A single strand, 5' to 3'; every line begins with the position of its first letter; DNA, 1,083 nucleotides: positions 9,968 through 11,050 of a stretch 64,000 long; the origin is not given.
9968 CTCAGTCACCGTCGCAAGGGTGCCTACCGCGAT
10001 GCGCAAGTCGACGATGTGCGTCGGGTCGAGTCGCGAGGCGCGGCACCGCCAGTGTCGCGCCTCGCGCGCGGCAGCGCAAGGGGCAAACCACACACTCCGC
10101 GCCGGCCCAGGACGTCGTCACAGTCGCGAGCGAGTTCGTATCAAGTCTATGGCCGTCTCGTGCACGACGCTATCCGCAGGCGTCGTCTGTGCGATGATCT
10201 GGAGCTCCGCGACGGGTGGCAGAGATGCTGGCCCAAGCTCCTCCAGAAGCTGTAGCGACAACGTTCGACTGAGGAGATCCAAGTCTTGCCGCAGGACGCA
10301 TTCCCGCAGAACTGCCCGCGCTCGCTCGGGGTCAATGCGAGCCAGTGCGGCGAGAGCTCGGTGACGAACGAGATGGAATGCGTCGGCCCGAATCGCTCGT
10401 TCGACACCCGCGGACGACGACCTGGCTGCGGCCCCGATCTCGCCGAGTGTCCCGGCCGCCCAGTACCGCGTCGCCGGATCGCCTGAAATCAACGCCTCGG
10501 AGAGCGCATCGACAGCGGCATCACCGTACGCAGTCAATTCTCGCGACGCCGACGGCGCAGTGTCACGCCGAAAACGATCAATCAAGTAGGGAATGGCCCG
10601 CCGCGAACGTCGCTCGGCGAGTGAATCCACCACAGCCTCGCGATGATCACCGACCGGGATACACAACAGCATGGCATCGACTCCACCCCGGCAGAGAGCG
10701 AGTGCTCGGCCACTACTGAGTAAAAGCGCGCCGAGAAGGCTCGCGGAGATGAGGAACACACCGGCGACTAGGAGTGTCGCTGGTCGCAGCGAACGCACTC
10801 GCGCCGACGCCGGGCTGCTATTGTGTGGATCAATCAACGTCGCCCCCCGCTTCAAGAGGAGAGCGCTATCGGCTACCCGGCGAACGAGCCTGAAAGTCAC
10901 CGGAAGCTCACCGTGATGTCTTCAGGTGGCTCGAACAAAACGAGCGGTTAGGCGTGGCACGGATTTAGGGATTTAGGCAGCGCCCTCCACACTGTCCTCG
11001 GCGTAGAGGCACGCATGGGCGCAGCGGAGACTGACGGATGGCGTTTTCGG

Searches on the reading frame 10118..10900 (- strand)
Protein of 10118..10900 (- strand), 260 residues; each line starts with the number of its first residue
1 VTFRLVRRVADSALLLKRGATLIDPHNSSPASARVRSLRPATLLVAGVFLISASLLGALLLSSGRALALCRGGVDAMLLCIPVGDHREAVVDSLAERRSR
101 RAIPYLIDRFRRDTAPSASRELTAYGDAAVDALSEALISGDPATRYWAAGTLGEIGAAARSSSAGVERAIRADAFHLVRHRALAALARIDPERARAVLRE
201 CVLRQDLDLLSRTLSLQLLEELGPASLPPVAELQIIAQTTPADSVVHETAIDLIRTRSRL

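Call 8: search_protein_families(library=pfam, proteins=[window:10118-10900:-], max_evalue=0.001)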
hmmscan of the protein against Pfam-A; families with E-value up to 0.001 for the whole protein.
window:10118-10900:- (260 aa): 2 families
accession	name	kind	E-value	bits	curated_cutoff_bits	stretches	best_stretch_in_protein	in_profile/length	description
PF13646.12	HEAT_2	-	7.3e-11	42.7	27.7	0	119-158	21-61/88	HEAT repeats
PF03130.22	HEAT_PBS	-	5e-06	27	20.9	0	178-202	1-25/27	PBS lyase HEAT-like repeat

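Call 66: search_protein_families(library=ncbifam, proteins=[window:10118-10900:-], max_evalue=0.01)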
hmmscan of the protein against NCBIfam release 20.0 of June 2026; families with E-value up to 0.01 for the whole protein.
window:10118-10900:- (260 aa): 2 families
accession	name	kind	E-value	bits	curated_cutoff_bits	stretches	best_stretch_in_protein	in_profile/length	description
NF058515.1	phyc_lyase_CpcF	equivalog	0.0011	18.5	220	1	91-196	20-126/200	C-phycocyanin alpha-cysteine-84 phycocyanobilin lyase subunit CpcF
NF045915.1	PhycobilmeDegNblB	equivalog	0.0033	17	300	0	128-200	130-199/214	phycobilisome degradation protein NblB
